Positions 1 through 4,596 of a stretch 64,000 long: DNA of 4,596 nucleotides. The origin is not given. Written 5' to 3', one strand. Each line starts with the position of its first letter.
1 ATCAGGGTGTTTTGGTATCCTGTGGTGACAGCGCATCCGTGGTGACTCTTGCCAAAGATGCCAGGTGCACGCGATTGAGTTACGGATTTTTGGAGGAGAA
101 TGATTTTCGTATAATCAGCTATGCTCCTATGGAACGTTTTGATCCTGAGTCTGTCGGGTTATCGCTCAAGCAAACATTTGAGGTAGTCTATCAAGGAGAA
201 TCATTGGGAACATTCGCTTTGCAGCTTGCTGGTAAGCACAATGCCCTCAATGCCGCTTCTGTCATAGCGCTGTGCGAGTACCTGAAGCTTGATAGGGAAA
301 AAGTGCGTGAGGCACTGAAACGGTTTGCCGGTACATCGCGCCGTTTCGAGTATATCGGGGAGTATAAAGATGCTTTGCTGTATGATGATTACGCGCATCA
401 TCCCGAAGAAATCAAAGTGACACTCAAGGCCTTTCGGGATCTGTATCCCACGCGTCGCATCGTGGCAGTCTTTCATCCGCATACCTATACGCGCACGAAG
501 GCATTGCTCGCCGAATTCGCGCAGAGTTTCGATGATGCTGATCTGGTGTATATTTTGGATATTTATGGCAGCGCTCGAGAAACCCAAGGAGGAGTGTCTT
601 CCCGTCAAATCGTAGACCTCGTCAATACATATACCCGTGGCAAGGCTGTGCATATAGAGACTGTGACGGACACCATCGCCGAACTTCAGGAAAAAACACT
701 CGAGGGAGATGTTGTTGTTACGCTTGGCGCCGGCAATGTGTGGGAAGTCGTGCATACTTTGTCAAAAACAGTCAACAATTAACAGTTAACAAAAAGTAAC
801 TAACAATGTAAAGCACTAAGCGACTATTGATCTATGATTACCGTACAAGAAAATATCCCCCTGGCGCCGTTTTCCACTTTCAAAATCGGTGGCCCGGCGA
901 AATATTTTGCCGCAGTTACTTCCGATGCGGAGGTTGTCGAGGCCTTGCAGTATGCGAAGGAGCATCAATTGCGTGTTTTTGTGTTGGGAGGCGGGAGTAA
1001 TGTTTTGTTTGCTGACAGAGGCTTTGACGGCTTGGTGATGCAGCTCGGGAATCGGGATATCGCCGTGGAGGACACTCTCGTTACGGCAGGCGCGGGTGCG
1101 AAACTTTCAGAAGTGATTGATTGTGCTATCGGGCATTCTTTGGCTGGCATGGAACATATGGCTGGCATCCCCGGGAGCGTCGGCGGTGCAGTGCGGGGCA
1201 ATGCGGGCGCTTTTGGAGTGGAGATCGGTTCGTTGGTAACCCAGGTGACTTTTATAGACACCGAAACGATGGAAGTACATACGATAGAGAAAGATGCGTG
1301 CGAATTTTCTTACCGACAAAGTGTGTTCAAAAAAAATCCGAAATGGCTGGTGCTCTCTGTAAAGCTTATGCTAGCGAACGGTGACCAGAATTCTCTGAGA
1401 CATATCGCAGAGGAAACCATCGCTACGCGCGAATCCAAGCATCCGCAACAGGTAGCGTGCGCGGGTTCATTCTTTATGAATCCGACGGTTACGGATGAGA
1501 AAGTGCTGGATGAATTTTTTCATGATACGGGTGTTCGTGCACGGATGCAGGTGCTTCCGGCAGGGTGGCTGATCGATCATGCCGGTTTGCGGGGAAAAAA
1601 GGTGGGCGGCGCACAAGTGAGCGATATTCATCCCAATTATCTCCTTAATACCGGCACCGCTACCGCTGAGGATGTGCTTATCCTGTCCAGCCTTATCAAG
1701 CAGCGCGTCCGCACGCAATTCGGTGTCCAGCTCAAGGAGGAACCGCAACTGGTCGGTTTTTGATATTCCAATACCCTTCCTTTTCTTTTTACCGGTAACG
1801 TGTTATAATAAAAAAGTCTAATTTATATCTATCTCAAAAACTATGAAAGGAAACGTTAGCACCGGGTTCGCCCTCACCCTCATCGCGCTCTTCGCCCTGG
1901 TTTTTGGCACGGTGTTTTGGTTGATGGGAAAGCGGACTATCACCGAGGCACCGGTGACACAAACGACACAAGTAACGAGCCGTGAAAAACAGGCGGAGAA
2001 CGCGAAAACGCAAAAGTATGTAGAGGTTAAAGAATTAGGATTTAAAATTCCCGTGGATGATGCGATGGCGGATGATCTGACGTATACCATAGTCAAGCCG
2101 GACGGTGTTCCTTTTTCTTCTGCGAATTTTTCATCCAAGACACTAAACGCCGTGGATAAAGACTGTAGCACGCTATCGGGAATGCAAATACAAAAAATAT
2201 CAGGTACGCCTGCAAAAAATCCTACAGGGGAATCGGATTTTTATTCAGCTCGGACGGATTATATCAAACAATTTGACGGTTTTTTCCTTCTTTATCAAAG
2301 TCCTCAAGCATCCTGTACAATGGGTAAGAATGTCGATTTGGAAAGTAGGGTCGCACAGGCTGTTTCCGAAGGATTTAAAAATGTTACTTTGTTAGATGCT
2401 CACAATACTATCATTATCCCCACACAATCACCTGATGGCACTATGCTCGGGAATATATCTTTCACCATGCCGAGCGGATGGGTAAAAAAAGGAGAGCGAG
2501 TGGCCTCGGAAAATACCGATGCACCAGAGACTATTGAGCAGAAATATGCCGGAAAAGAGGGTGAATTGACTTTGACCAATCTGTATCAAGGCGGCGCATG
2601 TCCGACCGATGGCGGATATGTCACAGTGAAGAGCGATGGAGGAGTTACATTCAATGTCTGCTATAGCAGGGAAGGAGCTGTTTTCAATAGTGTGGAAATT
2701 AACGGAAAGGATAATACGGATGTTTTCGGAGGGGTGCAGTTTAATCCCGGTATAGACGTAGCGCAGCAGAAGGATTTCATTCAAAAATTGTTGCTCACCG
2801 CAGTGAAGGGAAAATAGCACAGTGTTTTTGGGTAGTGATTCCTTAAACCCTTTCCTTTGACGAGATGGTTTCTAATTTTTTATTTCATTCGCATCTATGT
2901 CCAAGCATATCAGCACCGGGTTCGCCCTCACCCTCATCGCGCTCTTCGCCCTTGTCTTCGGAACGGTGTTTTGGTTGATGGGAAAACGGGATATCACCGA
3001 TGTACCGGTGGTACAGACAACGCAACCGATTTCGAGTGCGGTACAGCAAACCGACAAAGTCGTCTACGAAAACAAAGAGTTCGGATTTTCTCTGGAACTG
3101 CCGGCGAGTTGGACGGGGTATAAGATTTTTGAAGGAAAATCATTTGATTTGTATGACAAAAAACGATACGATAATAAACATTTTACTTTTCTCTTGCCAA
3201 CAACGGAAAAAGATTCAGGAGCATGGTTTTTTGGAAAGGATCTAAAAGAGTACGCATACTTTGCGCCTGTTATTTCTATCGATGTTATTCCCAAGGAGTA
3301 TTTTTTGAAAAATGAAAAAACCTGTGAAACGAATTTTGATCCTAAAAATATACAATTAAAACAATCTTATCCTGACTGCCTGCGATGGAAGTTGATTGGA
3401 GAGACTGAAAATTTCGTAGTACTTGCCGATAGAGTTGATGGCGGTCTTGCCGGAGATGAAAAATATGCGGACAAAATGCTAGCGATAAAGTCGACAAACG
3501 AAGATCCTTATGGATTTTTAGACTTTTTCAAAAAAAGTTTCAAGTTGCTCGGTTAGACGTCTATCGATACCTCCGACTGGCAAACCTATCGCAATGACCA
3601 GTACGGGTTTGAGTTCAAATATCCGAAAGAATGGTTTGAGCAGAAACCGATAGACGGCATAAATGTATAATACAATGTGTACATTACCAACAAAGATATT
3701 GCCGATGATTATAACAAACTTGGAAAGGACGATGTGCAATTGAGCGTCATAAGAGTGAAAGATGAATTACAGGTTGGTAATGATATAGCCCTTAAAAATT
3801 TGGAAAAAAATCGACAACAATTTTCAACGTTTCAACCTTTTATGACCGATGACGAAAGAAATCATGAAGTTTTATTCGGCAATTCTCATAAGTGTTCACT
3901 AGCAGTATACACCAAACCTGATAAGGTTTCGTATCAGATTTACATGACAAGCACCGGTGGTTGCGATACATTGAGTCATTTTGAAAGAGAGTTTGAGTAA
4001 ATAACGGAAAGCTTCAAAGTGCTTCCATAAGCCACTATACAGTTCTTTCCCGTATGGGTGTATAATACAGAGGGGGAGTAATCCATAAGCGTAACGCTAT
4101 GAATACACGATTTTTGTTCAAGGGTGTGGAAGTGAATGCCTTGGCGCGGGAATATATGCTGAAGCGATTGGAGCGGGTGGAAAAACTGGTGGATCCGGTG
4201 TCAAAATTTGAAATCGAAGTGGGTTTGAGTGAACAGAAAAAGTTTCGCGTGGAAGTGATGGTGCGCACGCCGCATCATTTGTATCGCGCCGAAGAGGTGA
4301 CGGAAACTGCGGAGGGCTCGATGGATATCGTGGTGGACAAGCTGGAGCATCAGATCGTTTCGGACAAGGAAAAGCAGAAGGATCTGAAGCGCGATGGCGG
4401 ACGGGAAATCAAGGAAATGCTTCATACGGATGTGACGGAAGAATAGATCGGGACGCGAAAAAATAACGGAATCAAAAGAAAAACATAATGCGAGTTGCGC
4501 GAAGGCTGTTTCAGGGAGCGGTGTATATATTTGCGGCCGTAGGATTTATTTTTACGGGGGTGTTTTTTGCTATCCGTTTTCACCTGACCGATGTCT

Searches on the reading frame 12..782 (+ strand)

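Call 66: search_protein_families(library=pfam, proteins=[window:12-782:+], max_evalue=0.00001)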
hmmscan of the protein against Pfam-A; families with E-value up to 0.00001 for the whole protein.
window:12-782:+ (256 aa): 1 family
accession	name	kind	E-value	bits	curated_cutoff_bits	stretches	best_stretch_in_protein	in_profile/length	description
PF02875.26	Mur_ligase_C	-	1.3e-23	84.6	28.4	1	110-241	1-127/127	Mur ligase, glutamate ligase domain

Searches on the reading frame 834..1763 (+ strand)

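Call 66: search_protein_families(library=pfam, proteins=[window:834-1763:+], max_evalue=0.00001)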
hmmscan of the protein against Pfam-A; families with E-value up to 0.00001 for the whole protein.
window:834-1763:+ (309 aa): 2 families
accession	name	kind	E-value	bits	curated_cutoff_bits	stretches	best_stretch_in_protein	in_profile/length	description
PF02873.21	MurB_C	-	8.8e-29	100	27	1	191-307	5-99/99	UDP-N-acetylenolpyruvoylglucosamine reductase, C-terminal domain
PF01565.28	FAD_binding_4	-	5.6e-20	71.9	26.4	1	23-143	2-131/139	FAD binding domain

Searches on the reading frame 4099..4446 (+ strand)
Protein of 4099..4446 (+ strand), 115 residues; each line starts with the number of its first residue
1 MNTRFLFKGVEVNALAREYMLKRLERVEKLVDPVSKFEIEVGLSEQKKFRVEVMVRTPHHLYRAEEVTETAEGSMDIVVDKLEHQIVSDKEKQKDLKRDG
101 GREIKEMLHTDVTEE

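Call 66: search_protein_families(library=pfam, proteins=[window:4099-4446:+], max_evalue=0.00001)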
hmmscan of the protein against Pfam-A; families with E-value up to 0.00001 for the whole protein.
window:4099-4446:+ (115 aa): 1 family
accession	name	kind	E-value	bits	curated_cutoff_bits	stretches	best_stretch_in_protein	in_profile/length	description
PF02482.25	Ribosomal_S30AE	-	7.7e-14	52.6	23.7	1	7-94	5-88/88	Sigma 54 modulation protein / S30EA ribosomal protein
